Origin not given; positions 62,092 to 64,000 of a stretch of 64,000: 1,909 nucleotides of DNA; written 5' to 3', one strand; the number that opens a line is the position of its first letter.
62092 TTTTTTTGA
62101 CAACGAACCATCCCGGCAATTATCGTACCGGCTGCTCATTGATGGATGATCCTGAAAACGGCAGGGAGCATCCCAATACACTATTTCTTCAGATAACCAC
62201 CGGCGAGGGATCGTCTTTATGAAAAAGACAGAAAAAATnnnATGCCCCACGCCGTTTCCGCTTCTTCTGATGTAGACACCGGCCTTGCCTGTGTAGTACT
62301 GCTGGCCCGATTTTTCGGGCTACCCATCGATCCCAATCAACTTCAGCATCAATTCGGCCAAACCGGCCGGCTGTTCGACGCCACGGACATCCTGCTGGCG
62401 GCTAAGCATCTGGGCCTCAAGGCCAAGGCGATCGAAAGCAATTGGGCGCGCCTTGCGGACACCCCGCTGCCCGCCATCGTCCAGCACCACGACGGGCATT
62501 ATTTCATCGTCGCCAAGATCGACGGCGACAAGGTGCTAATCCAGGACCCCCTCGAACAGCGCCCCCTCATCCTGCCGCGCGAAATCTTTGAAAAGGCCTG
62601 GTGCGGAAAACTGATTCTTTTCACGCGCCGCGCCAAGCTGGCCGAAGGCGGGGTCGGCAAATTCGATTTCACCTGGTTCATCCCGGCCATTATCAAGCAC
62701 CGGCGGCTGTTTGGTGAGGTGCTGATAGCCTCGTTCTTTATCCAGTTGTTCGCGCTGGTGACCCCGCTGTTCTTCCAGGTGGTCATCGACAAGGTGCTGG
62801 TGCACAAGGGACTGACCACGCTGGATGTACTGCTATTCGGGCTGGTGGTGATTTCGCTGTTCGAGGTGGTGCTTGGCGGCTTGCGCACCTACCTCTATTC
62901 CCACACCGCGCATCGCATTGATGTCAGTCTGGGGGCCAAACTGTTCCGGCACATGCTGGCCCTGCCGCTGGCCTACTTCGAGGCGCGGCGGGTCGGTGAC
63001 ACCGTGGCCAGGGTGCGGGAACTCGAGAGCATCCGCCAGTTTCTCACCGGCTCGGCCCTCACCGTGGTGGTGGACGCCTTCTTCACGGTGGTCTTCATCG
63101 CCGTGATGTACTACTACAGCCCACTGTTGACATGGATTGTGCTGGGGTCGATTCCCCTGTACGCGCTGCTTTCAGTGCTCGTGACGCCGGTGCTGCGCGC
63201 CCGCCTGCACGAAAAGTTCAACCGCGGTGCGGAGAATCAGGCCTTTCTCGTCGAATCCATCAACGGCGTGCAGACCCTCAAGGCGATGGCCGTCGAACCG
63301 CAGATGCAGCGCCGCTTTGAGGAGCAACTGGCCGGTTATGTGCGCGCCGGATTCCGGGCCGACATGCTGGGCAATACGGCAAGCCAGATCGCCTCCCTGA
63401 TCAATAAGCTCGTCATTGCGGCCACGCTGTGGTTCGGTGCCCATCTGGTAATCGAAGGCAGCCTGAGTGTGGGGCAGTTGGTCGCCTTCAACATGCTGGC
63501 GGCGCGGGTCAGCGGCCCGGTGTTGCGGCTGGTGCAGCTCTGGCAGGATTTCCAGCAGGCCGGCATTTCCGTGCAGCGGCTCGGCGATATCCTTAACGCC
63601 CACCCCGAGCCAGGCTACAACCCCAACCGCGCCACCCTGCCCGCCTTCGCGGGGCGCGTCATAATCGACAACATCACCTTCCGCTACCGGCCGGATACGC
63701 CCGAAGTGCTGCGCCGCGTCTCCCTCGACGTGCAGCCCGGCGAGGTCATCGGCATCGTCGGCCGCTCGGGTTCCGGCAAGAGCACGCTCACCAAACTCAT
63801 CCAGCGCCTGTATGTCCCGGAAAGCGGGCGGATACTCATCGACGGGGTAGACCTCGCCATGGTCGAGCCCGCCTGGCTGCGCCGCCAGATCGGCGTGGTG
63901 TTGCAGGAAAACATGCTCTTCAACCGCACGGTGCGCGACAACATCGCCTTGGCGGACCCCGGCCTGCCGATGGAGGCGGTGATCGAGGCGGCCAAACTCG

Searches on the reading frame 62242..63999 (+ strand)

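Call 53: search_protein_families(library=pfam, proteins=[window:62242-63999:+], max_evalue=0.0001)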
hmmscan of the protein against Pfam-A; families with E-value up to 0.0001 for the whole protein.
window:62242-63999:+ (586 aa): 3 families
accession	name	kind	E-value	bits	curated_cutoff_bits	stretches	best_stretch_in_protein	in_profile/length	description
PF00664.28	ABC_membrane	-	2e-59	202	28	1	160-427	4-274/274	ABC transporter transmembrane region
PF03412.21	Peptidase_C39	-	1.1e-24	87.2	22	1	7-131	7-132/133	Peptidase C39 family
PF00005.33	ABC_tran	-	5.1e-20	72.9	25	1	490-576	1-80/137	ABC transporter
